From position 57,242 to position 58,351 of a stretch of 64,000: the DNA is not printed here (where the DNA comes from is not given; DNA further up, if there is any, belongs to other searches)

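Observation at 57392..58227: WYL-domain (BrxR/CapW-like) regulator as the leading gene of a type II-C CRISPR-Cas9 locus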

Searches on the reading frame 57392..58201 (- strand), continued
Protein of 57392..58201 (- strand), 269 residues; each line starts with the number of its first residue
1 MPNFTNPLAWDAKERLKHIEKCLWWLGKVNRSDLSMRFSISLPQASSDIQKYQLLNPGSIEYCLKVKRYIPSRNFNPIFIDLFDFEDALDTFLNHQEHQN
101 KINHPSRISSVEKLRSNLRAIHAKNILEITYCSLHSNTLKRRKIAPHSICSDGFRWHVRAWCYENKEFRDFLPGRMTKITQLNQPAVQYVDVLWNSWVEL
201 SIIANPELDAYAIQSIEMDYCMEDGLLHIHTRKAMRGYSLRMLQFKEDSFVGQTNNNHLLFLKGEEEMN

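Call 75: search_solved_structures(query=L001:1365-2609:+, max_evalue=0.001)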
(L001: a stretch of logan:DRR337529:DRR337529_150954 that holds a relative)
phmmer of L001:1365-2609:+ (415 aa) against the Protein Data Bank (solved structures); distinct sequences matched with E-value up to 0.001: 26.
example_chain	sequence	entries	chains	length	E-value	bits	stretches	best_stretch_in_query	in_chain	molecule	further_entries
8qwd_A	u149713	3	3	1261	3.6e-39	138.4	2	167-410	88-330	ReChb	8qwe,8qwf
5nfv_A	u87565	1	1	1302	9.6e-28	100.7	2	162-410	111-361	CRISPR-associated endonuclease Cpf1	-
5ng6_A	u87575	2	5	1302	9.6e-28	100.7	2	162-410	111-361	CRISPR-associated endonuclease Cpf1 | CRISPR-associated endonuclease Cas12a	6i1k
6i1l_A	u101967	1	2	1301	1.3e-27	100.3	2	162-410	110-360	CRISPR-associated endonuclease Cas12a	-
9mkt_A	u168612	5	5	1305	2.4e-27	99.4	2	162-410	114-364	CRISPR-associated endonuclease Cas12a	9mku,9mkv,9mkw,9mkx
8y0b_A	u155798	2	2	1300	3.8e-27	98.8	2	162-410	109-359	CRISPR-associated endonuclease Cas12a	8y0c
6gtc_A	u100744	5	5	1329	4.2e-27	98.6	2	162-410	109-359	CRISPR-associated endonuclease Cas12a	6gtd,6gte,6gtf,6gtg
5mga_A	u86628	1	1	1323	8.3e-27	97.7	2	162-410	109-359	CRISPR-associated endonuclease Cpf1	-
8kgf_A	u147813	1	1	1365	1.5e-26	96.8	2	223-410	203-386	CRISPR-associated endonuclease Cas12a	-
6iv6_A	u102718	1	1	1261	5.5e-23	85.1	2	225-409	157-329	nuclease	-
6nm9_B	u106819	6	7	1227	1.5e-22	83.7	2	166-405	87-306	Cpf1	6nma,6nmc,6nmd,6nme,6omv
6kl9_A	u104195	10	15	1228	1.5e-22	83.7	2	166-405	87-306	LbCas12a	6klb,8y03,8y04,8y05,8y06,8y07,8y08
6p7m_A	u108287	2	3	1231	1.6e-22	83.6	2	166-405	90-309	Cas12a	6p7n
5xus_A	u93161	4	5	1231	1.8e-22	83.4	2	166-405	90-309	LbCpf1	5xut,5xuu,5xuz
9kwb_A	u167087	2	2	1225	1.8e-22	83.4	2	166-405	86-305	LbCas12a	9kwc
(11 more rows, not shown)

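Call 80: find_encoding_contigs(protein=P0007, flank=7000, max_places=3)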
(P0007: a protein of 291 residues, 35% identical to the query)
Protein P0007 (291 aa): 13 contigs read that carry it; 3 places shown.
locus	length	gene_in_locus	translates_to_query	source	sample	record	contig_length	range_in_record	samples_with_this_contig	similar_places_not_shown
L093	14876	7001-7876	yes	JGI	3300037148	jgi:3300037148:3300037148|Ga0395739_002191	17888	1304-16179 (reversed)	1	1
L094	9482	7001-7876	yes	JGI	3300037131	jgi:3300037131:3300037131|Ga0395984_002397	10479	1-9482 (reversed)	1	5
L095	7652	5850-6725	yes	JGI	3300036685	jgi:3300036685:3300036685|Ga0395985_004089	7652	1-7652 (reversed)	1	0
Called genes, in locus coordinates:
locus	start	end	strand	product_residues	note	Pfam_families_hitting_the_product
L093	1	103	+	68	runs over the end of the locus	PF09954:DUF2188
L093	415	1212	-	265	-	PF08867:FRG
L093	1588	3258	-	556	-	PF03235:GmrSD_N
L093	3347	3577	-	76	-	PF14464:Prok-JAB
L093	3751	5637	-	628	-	PF14461:Prok-E2_B, PF00899:ThiF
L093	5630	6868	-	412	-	-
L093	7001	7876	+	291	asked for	PF26109:WHD_BrxR, PF13280:WYL, PF26107:BrxR_CTD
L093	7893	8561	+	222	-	-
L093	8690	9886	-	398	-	PF02661:Fic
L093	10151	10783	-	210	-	-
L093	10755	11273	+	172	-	-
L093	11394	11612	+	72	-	-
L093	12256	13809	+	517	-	PF10134:RPA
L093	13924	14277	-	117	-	-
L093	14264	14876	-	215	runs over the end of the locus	PF07015:VirC1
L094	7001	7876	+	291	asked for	PF26109:WHD_BrxR, PF13280:WYL, PF26107:BrxR_CTD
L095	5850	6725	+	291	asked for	PF26109:WHD_BrxR, PF13280:WYL, PF26107:BrxR_CTD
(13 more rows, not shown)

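Call 81: find_encoding_contigs(protein=P0005, flank=7000, max_places=2)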
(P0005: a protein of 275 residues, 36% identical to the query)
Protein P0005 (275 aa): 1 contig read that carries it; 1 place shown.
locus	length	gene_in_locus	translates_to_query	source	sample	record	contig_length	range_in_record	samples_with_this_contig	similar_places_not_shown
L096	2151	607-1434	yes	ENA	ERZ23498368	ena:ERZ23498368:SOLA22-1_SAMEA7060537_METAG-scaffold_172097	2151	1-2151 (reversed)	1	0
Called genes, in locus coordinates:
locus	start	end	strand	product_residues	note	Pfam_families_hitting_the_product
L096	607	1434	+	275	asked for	PF26109:WHD_BrxR, PF13280:WYL, PF26107:BrxR_CTD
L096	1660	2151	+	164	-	?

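Call 82: find_homologous_proteins(query=A1, max_evalue=1e-30)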
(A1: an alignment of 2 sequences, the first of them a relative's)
Query A1 (2 sequences) (269 aa, profile of the alignment): 110 proteins with E <= 1e-30 among 1647 candidates.
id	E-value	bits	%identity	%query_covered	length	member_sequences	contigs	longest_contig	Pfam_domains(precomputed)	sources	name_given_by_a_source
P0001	7.3e-173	591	100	100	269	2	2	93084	PF26109.1,PF13280.13,PF26107.1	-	-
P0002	2.7e-170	583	63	100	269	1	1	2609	PF26109.1,PF13280.13,PF26107.1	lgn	-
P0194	1.2e-55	207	37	93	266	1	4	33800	PF26109.1,PF13280.13,PF26107.1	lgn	-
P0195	5.4e-55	205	38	93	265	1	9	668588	PF26109.1,PF13280.13,PF26107.1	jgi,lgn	jgi:predicted DNA-binding transcriptional regulator YafY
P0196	4.2e-53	198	36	93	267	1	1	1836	PF26109.1,PF13280.13,PF26107.1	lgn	-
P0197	6.2e-53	198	37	93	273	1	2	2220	PF26109.1,PF13280.13,PF26107.1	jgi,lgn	-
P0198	9.2e-51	191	36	91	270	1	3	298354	PF26109.1,PF13280.13,PF26107.1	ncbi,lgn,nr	ncbi:MAG: WYL domain-containing protein [Opitutaceae bacterium]|nr:WYL domain-containing protein [Ce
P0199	1.2e-50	190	35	93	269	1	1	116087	PF26109.1,PF13280.13,PF26107.1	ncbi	-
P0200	1.4e-50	190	36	93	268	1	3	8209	PF26109.1,PF13280.13,PF26107.1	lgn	-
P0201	1.4e-49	187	35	92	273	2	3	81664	PF26109.1,PF13280.13,PF26107.1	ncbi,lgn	-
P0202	4.7e-49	185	35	89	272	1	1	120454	PF26109.1,PF13280.13,PF26107.1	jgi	-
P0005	1.3e-48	184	36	92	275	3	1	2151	PF26109.1,PF13280.13,PF26107.1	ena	-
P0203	2.9e-48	183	39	92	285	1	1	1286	PF26109.1,PF13280.13,PF26107.1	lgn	-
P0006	2.6e-47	179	36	90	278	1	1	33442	PF26109.1,PF13280.13,PF26107.1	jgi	jgi:hypothetical protein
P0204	1.4e-46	177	35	89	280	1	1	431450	PF26109.1,PF13280.13,PF26107.1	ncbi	ncbi:MAG: WYL domain-containing protein [Akkermansiaceae bacterium]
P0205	2.5e-46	176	37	92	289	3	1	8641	PF26109.1,PF13280.13,PF26107.1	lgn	-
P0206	3.1e-46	176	38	91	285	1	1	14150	PF26109.1,PF13280.13,PF26107.1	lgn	-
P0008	5.4e-46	175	33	84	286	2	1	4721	PF26109.1,PF13280.13,PF26107.1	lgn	-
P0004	7.5e-46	175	35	90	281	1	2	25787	PF26109.1,PF13280.13,PF26107.1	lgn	-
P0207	9.2e-46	174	38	91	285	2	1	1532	PF26109.1,PF13280.13,PF26107.1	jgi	jgi:hypothetical protein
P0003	9.6e-45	171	33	90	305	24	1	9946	PF26109.1,PF13280.13,PF26107.1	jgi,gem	-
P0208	1.7e-44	170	36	89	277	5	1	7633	PF26109.1,PF13280.13,PF26107.1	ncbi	-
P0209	2.7e-44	169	37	88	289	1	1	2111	PF26109.1,PF13280.13,PF26107.1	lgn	-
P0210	3.4e-44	169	36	88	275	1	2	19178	PF26109.1,PF13280.13,PF26107.1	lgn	-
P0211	7.1e-44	168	34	96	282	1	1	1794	PF26109.1,PF13280.13,PF26107.1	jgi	-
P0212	1.5e-43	167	38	93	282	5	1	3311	PF26109.1,PF13280.13,PF26107.1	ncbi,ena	-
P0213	4.0e-43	166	36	87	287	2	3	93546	PF26109.1,PF13280.13,PF26107.1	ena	-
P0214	6.3e-43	165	35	89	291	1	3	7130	PF26109.1,PF13280.13,PF26107.1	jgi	jgi:predicted DNA-binding transcriptional regulator YafY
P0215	6.6e-43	165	34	85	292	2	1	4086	PF26109.1,PF13280.13,PF26107.1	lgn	-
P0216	1.0e-42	164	35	89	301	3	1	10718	PF26109.1,PF13280.13,PF26107.1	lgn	-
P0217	3.2e-42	163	34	87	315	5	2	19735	PF26109.1,PF13280.13,PF26107.1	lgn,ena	-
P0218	7.9e-42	161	34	96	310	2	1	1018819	PF26109.1,PF13280.13,PF26107.1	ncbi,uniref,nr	ncbi:WYL domain-containing protein [Frigidibacter sp. ROC022]|uniref:WYL domain-containing protein n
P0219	7.9e-42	161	38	86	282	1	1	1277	PF26109.1,PF13280.13,PF26107.1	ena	-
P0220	3.7e-41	159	32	98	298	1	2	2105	PF26109.1,PF13280.13,PF26107.1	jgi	jgi:predicted DNA-binding transcriptional regulator YafY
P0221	3.7e-41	159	34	95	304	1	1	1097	PF26109.1,PF13280.13,PF26107.1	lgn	-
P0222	4.1e-41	159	33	89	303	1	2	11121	PF26109.1,PF13280.13,PF26107.1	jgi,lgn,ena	-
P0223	4.7e-41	159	35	89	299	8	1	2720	PF26109.1,PF13280.13,PF26107.1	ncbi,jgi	jgi:hypothetical protein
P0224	5.7e-41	159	32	98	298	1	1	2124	PF26109.1,PF13280.13,PF26107.1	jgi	-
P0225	8.7e-41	158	32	97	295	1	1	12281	PF26109.1,PF13280.13,PF26107.1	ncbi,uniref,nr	ncbi:WYL domain-containing protein [Tabrizicola caldifontis]|uniref:WYL domain-containing protein n=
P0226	8.8e-41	158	34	89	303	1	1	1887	PF26109.1,PF13280.13,PF26107.1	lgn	-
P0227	1.1e-40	158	34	90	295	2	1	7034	PF26109.1,PF13280.13,PF26107.1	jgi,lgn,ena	-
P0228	1.3e-40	157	33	87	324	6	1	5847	PF26109.1,PF13280.13,PF26107.1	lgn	-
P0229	1.3e-40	157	33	89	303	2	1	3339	PF26109.1,PF13280.13,PF26107.1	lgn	-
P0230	1.3e-40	157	35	92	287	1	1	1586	PF26109.1,PF13280.13,PF26107.1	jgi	-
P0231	2.1e-40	157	32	97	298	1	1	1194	PF26109.1,PF13280.13,PF26107.1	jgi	jgi:predicted DNA-binding transcriptional regulator YafY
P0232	2.7e-40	156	34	88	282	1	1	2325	PF26109.1,PF26107.1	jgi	jgi:hypothetical protein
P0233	5.6e-40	155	34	88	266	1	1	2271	PF26109.1,PF13280.13,PF26107.1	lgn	-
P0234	5.6e-40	155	31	100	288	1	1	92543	PF26109.1,PF13280.13,PF26107.1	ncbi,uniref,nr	ncbi:WYL domain-containing protein [uncultured Maritimibacter sp.]|uniref:helix-turn-helix transcrip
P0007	7.2e-40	155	35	90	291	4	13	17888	PF26109.1,PF13280.13,PF26107.1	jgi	jgi:hypothetical protein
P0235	8.2e-40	155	34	88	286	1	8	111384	PF26109.1,PF13280.13,PF26107.1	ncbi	-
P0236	1.4e-39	154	33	96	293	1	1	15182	PF26109.1,PF13280.13,PF26107.1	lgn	-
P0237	1.9e-39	154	32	95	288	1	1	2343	PF26109.1,PF13280.13,PF26107.1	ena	-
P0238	1.9e-39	154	33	90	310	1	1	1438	PF26109.1,PF13280.13,PF26107.1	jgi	jgi:hypothetical protein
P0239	2.1e-39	153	31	96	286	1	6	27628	PF26109.1,PF13280.13,PF26107.1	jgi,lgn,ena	-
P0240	2.4e-39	153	31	97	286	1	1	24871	PF26109.1,PF13280.13,PF26107.1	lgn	-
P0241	3.6e-39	153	31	100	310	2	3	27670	PF26109.1,PF13280.13,PF26107.1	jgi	-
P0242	6.3e-39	152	34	85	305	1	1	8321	PF26109.1,PF13280.13,PF26107.1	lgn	-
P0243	6.5e-39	152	32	88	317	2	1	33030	PF26109.1,PF13280.13,PF26107.1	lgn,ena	-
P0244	8.0e-39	152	35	86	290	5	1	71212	PF26109.1,PF13280.13,PF26107.1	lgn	-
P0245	9.8e-39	151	35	96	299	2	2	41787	PF26109.1,PF13280.13,PF26107.1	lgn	-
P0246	1.3e-38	151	32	96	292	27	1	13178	PF26109.1,PF13280.13,PF26107.1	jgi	-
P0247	1.5e-38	151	32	88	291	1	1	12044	PF26109.1,PF13280.13,PF26107.1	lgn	-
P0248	2.8e-38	150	34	96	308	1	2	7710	PF26109.1,PF13280.13,PF26107.1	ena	-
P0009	2.8e-38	150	36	85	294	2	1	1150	PF26109.1,PF13280.13,PF26107.1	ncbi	-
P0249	5.2e-38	149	33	88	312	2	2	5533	PF26109.1,PF13280.13,PF26107.1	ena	-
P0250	7.1e-38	148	36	79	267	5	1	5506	PF26109.1,PF13280.13,PF26107.1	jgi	jgi:hypothetical protein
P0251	1.1e-37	148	32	93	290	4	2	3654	PF26109.1,PF13280.13,PF26107.1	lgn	-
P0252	2.7e-37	146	31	96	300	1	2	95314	PF26109.1,PF13280.13,PF26107.1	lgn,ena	-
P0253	2.9e-37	146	34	88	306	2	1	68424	PF26109.1,PF13280.13,PF26107.1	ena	-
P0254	4.1e-37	146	34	85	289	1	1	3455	PF26109.1,PF13280.13,PF26107.1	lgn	-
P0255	7.0e-37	145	32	94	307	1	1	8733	PF26109.1,PF13280.13,PF26107.1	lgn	-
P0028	1.0e-36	145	32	81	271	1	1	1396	PF26109.1,PF13280.13,PF26107.1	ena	-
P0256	2.0e-36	144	32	97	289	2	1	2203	PF26109.1,PF13280.13,PF26107.1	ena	-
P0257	2.7e-36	143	32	88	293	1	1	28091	PF26109.1,PF13280.13,PF26107.1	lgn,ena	-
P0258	5.8e-36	142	33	84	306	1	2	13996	PF26109.1,PF13280.13,PF26107.1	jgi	jgi:predicted DNA-binding transcriptional regulator YafY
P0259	7.2e-36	142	34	90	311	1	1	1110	PF26109.1,PF13280.13,PF26107.1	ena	-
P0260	8.1e-36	142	32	87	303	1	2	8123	PF26109.1,PF13280.13,PF26107.1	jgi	jgi:WYL domain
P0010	2.6e-35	140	34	78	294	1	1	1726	PF26109.1,PF13280.13,PF26107.1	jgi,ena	-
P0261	3.3e-35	140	34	83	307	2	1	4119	PF26109.1,PF13280.13,PF26107.1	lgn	-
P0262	3.6e-35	140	33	85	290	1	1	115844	PF26109.1,PF13280.13,PF26107.1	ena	-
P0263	5.4e-35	139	32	87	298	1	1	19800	PF26109.1,PF13280.13,PF26107.1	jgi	jgi:WYL domain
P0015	3.5e-34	136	32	95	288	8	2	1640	PF26109.1,PF13280.13,PF26107.1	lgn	-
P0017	8.5e-34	135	32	95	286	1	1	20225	PF26109.1,PF13280.13,PF26107.1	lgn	-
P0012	1.4e-33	134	33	87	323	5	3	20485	PF26109.1,PF13280.13,PF26107.1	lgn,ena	-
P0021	1.5e-33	134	33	85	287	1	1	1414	PF26109.1,PF13280.13,PF26107.1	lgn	-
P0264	2.3e-33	134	28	95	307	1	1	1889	PF26109.1,PF13280.13,PF26107.1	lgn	-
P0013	2.6e-33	133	33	87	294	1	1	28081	PF26109.1,PF13280.13,PF26107.1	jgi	jgi:predicted DNA-binding transcriptional regulator YafY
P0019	3.4e-33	133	34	85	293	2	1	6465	PF26109.1,PF13280.13,PF26107.1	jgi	jgi:hypothetical protein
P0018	4.0e-33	133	34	85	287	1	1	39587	PF26109.1,PF13280.13,PF26107.1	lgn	-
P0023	4.5e-33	133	33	85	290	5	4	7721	PF26109.1,PF13280.13,PF26107.1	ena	-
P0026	5.3e-33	132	33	92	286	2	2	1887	PF26109.1,PF13280.13,PF26107.1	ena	-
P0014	6.6e-33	132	30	95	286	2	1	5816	PF26109.1,PF13280.13,PF26107.1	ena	-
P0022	7.3e-33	132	31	95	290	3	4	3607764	PF26109.1,PF13280.13,PF26107.1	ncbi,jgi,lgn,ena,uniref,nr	ncbi:WYL domain-containing protein [Pseudoalteromonas lipolytica]|uniref:WYL domain-containing prote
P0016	1.2e-32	131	31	95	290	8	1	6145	PF26109.1,PF13280.13,PF26107.1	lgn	-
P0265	1.4e-32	131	33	89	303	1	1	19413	PF26109.1,PF13280.13,PF26107.1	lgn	-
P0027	4.6e-32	129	31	96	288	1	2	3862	PF26109.1,PF13280.13,PF26107.1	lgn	-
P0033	5.6e-32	129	31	95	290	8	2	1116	PF26109.1,PF13280.13,PF26107.1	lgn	-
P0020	9.4e-32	128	33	89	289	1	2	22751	PF26109.1,PF13280.13,PF26107.1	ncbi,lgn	-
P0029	1.4e-31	128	31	94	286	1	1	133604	PF26109.1,PF13280.13,PF26107.1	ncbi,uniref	ncbi:WYL domain-containing protein [Pseudoalteromonas lipolytica]|uniref:WYL domain-containing prote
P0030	1.5e-31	128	30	95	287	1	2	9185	PF26109.1,PF13280.13,PF26107.1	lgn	-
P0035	1.5e-31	128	30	95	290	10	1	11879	PF26109.1,PF13280.13,PF26107.1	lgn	-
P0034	1.6e-31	128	31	95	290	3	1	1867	PF26109.1,PF13280.13,PF26107.1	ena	-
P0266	2.1e-31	127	33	77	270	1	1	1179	PF26109.1,PF13280.13,PF26107.1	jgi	jgi:hypothetical protein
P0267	2.2e-31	127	30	97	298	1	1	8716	PF26109.1,PF13280.13,PF26107.1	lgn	-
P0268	2.3e-31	127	33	84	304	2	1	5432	PF26109.1,PF13280.13,PF26107.1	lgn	-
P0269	2.7e-31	127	32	85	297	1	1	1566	PF26109.1,PF13280.13,PF26107.1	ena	-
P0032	3.1e-31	127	30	95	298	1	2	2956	PF26109.1,PF13280.13,PF26107.1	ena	-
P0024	3.1e-31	127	32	89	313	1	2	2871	PF26109.1,PF13280.13,PF26107.1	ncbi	-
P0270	5.6e-31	126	32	91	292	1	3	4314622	PF26109.1,PF13280.13,PF26107.1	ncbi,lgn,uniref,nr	ncbi:WYL domain-containing protein [Pseudoalteromonas maricaloris]|uniref:WYL domain-containing prot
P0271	7.0e-31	125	29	97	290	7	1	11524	PF26109.1,PF13280.13,PF26107.1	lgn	-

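Call 83: find_encoding_contigs(protein=P0195, flank=8000, max_places=4)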
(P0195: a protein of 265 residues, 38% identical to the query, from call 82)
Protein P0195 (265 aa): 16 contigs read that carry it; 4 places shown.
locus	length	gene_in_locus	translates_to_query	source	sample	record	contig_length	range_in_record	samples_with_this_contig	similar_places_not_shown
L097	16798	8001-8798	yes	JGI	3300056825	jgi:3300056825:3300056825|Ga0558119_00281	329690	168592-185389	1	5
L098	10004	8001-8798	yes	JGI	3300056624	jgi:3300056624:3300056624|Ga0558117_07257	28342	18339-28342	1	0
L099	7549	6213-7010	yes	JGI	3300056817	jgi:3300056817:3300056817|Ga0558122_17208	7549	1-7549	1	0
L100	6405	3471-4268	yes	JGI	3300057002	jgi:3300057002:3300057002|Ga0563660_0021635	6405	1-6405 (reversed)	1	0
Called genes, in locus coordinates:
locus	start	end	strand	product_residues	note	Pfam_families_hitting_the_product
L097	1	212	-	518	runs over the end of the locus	PF00239:Resolvase, PF07508:Recombinase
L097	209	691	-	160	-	-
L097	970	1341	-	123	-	-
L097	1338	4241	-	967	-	PF08751:TrwC, PF01443:Viral_helicase1 (faint), PF13245:AAA_19, PF13401:AAA_22 (weak), PF13604:AAA_30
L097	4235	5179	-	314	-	-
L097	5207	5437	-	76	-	PF12728:HTH_17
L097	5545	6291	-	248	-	-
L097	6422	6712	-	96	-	-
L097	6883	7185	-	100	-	PF01844:HNH (weak), PF13395:HNH_4 (weak)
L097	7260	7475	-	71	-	-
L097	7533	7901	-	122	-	PF04307:YdjM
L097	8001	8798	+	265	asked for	PF26109:WHD_BrxR, PF13280:WYL, PF26107:BrxR_CTD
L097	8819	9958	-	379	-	PF00589:Phage_integrase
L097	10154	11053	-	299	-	PF02666:PS_Dcarbxylase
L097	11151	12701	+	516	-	PF13091:PLDc_2, PF00614:PLDc (faint), PF13091:PLDc_2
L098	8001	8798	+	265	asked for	PF26109:WHD_BrxR, PF13280:WYL, PF26107:BrxR_CTD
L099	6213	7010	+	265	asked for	PF26109:WHD_BrxR, PF13280:WYL, PF26107:BrxR_CTD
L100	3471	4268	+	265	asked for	PF26109:WHD_BrxR, PF13280:WYL, PF26107:BrxR_CTD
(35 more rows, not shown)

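Call 84: find_encoding_contigs(protein=P0194, flank=8000, max_places=3)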
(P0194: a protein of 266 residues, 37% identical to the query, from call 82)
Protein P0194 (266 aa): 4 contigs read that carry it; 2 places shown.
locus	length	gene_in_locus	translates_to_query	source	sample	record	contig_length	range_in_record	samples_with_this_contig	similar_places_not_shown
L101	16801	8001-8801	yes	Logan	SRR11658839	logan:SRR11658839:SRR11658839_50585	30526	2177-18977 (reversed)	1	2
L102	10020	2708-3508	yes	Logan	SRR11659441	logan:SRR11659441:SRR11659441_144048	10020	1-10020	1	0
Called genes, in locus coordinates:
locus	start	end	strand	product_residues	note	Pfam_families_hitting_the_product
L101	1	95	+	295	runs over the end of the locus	PF02195:ParB_N, PF07506:RepB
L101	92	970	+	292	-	PF02195:ParB_N (faint), PF07506:RepB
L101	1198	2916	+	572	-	PF02463:SMC_N (faint), PF11398:DUF2813, PF13175:AAA_15, PF13476:AAA_23, PF13304:AAA_21, PF13175:AAA_15, PF20469:OLD-like_TOPRIM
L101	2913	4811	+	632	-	PF00580:UvrD-helicase, PF13245:AAA_19, PF01443:Viral_helicase1 (faint), PF13361:UvrD_C, PF13538:UvrD_C_2 (faint)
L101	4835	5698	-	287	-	-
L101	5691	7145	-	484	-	PF02384:N6_Mtase, PF07669:Eco57I (weak), PF22837:M_Eco57I_C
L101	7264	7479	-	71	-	-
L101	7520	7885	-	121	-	PF04307:YdjM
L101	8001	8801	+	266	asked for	PF26109:WHD_BrxR, PF13280:WYL, PF26107:BrxR_CTD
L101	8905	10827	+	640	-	PF00580:UvrD-helicase, PF13604:AAA_30 (faint), PF13245:AAA_19 (weak), PF13361:UvrD_C, PF13538:UvrD_C_2 (faint)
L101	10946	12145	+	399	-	PF00929:RNase_T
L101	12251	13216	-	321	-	PF01381:HTH_3 (weak)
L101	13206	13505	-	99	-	-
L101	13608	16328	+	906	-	PF00665:rve, PF09299:Mu-transpos_C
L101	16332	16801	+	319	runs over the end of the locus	PF05621:TniB (faint), PF13191:AAA_16 (weak), PF13401:AAA_22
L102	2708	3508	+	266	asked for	PF26109:WHD_BrxR, PF13280:WYL, PF26107:BrxR_CTD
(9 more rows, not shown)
